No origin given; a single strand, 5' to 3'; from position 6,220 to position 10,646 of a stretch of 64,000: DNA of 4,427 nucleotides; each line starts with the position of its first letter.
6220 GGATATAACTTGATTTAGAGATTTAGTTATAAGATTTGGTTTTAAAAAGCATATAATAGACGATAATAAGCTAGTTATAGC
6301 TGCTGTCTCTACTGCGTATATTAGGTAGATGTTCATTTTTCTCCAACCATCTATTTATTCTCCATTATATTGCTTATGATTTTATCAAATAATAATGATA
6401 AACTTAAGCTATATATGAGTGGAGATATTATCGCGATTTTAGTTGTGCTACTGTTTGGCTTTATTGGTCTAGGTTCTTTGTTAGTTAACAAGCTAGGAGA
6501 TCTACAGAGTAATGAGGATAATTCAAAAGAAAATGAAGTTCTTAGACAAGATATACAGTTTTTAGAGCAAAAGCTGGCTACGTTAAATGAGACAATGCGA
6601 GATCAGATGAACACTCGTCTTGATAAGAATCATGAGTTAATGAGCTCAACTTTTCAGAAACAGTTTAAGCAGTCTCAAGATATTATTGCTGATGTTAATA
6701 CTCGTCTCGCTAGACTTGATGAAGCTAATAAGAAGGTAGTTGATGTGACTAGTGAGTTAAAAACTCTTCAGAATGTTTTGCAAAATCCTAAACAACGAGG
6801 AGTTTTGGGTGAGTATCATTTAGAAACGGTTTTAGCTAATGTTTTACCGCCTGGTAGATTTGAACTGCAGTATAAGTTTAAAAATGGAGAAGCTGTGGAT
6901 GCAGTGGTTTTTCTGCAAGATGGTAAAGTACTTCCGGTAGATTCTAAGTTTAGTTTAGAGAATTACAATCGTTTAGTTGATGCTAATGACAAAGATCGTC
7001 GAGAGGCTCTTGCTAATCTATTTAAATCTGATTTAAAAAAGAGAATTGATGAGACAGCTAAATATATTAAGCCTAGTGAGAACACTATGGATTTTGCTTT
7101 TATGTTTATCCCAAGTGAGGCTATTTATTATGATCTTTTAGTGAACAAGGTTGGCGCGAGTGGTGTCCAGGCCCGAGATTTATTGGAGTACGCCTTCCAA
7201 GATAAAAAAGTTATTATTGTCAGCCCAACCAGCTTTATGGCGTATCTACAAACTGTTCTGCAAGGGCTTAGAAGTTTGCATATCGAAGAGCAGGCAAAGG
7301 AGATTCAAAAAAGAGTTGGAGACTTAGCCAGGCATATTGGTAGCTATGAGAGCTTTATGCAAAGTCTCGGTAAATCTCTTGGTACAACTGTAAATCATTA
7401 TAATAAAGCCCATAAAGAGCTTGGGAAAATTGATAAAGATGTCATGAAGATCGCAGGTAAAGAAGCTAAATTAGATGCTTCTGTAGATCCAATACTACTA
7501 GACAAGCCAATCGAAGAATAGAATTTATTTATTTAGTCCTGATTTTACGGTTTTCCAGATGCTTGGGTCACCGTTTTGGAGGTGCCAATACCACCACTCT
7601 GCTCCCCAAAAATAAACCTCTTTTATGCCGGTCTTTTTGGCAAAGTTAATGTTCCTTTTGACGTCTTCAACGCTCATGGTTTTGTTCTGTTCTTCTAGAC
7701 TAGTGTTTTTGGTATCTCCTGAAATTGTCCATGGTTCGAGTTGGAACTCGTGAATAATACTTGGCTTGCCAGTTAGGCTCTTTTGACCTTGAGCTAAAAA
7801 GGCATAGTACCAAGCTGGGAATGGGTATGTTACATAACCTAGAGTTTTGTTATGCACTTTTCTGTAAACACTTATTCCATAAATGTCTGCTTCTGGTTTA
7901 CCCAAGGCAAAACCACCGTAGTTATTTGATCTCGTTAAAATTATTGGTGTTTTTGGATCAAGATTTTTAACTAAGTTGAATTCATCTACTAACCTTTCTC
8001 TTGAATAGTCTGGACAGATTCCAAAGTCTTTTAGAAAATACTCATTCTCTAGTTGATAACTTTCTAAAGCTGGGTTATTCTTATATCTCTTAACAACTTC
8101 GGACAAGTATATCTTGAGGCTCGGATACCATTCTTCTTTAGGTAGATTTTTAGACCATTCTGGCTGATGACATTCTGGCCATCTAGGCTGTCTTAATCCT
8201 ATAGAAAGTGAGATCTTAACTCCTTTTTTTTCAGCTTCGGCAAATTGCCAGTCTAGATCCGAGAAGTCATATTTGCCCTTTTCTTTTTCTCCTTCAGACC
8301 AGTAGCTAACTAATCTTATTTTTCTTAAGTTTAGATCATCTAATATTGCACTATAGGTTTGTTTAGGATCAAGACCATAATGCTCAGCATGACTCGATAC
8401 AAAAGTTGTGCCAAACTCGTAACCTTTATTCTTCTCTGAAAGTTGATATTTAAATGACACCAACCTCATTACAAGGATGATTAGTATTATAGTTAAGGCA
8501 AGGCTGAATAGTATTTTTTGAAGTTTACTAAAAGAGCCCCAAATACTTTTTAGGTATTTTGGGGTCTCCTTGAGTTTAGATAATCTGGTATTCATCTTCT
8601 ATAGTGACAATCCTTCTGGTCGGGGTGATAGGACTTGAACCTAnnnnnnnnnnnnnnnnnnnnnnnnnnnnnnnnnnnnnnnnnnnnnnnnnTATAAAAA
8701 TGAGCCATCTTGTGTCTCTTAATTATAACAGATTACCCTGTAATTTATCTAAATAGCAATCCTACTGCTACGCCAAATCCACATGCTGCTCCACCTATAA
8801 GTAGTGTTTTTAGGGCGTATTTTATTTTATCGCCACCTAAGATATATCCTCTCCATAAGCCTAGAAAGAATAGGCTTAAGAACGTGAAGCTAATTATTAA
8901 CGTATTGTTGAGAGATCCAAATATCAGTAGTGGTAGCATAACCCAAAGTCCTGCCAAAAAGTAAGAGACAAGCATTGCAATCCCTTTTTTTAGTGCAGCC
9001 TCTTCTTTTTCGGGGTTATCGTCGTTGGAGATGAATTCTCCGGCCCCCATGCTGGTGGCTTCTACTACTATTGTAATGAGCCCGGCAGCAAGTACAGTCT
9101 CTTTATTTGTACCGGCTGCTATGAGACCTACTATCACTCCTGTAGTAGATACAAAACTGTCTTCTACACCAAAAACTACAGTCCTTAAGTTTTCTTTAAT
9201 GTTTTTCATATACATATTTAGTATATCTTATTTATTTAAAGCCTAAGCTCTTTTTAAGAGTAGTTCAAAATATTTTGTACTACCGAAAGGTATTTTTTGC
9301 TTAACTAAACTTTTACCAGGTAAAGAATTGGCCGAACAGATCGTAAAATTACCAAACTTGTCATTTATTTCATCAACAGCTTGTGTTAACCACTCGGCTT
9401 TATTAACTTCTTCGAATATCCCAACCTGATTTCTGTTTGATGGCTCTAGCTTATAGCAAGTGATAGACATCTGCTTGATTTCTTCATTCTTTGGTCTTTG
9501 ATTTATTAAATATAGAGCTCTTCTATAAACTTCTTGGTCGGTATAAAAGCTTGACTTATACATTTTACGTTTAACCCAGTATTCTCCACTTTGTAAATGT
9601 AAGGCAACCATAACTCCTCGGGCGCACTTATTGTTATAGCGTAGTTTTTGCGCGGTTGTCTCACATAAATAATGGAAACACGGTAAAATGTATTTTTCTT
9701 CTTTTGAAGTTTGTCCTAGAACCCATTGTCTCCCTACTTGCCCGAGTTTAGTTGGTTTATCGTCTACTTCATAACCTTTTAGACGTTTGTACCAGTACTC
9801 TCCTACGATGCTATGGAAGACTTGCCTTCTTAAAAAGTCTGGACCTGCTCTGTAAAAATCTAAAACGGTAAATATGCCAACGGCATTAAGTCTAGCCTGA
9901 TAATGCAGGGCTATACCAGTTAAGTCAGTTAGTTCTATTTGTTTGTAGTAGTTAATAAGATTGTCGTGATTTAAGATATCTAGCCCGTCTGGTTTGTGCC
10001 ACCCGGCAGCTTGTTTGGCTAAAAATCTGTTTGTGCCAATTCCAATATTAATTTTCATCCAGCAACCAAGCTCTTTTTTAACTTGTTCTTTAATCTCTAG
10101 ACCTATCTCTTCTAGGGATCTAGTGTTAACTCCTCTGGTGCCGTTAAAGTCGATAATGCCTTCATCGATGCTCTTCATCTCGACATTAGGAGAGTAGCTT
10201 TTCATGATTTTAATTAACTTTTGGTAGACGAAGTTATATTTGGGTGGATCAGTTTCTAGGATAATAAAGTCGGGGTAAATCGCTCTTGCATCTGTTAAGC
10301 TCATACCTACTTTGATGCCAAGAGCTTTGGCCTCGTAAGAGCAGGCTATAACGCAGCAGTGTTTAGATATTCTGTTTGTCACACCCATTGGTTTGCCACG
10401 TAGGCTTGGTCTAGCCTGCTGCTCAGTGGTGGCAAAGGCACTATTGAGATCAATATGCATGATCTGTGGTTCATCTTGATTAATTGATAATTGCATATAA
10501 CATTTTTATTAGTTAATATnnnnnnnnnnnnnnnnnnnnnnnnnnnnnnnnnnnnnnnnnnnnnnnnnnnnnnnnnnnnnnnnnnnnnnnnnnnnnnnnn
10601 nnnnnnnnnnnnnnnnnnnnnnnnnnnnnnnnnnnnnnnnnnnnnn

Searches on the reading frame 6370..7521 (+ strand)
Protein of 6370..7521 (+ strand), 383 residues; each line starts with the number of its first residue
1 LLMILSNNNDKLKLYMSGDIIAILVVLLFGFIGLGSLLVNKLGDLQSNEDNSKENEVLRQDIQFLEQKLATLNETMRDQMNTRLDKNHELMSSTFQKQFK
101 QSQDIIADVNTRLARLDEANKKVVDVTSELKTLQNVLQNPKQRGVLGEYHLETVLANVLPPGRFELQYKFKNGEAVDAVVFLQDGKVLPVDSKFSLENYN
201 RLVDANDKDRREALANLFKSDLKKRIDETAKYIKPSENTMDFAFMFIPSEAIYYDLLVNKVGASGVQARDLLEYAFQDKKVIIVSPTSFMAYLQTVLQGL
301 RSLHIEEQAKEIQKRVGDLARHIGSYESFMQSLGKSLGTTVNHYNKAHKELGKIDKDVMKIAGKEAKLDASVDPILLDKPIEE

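Call 26: search_protein_families(library=pfam, proteins=[window:6370-7521:+], max_evalue=0.001)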
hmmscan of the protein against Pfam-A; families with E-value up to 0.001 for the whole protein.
window:6370-7521:+ (383 aa): 1 family
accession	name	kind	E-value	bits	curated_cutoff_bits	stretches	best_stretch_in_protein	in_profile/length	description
PF02646.22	RmuC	-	2.2e-58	198.1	26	1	79-370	5-286/291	RmuC family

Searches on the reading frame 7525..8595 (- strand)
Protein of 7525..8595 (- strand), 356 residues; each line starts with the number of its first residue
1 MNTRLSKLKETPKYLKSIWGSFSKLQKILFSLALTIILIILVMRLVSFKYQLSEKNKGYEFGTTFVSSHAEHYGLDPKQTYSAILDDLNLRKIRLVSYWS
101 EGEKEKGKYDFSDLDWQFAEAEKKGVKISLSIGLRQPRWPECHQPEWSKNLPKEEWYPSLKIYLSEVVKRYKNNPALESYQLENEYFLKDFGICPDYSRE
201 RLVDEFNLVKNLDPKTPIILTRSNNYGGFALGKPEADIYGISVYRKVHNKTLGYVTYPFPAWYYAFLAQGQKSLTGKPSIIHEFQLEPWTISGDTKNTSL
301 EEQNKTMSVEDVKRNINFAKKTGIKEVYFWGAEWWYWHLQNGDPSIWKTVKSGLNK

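Call 26: search_protein_families(library=pfam, proteins=[window:7525-8595:-], max_evalue=0.001)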
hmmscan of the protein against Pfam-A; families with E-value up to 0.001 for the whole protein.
window:7525-8595:- (356 aa): 1 family
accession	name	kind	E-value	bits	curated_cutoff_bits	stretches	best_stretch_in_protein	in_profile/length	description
PF02449.21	Glyco_hydro_42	-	4.5e-06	26.7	21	1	97-190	32-142/376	Beta-galactosidase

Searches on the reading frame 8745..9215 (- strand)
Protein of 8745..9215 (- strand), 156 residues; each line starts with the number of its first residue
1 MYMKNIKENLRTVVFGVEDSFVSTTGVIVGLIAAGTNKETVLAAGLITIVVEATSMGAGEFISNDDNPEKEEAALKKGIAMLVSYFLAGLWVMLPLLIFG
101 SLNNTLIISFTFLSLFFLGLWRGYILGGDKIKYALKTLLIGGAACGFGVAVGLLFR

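Call 26: search_protein_families(library=pfam, proteins=[window:8745-9215:-], max_evalue=0.001)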
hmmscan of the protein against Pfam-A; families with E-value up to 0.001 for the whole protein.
window:8745-9215:- (156 aa): 1 family
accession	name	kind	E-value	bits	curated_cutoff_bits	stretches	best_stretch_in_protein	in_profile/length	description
PF01988.24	VIT1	-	2.2e-23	83.6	28.1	2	10-76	1-68/214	VIT family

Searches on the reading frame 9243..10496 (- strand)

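Call 26: search_protein_families(library=pfam, proteins=[window:9243-10496:-], max_evalue=0.001)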
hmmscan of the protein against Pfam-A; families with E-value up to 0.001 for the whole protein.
window:9243-10496:- (417 aa): 2 families
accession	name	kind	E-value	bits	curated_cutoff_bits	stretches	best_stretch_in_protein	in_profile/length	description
PF00817.25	IMS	-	2.9e-34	118.5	23.2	1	15-163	1-146/148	impB/mucB/samB family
PF11799.13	IMS_C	-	3.9e-05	24.5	20.7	1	259-358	9-107/109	impB/mucB/samB family C-terminal domain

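Call 62: search_protein_families(library=ncbifam, proteins=[window:9243-10493:-], max_evalue=0.00001)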
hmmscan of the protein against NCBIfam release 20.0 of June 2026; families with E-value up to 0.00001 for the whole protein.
window:9243-10493:- (416 aa): 10 families
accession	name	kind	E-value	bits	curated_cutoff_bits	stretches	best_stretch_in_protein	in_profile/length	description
NF002848.0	PRK03103.1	subfamily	5.5e-52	176.6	381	1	9-399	4-400/410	DNA polymerase IV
NF002492.0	PRK01810.1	equivalog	3e-51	174.4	399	1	10-391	11-395/412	DNA polymerase IV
NF003015.0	PRK03858.1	subfamily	1.2e-48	166.1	367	1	8-391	6-386/399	DNA polymerase IV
NF010731.0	PRK14133.1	equivalog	3.8e-47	161.2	362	1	10-362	4-349/352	DNA polymerase IV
NF002677.0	PRK02406.1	equivalog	5.4e-43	147.4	256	1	9-353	6-347/357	DNA polymerase IV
NF002882.0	PRK03348.1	equivalog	1.9e-39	135.7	389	1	8-367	4-360/461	DNA polymerase IV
NF002751.0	PRK02794.1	equivalog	2.2e-37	128.9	371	1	10-391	39-418/425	DNA polymerase IV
NF002292.0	PRK01216.1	equivalog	1.6e-35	122.8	339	1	11-332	3-320/351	DNA polymerase IV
NF002883.0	PRK03352.1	equivalog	4.4e-29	101.8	330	1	10-332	6-325/347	DNA polymerase IV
NF002955.0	PRK03609.1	subfamily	3.3e-25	88.9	431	1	13-241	4-232/422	translesion error-prone DNA polymerase V subunit UmuC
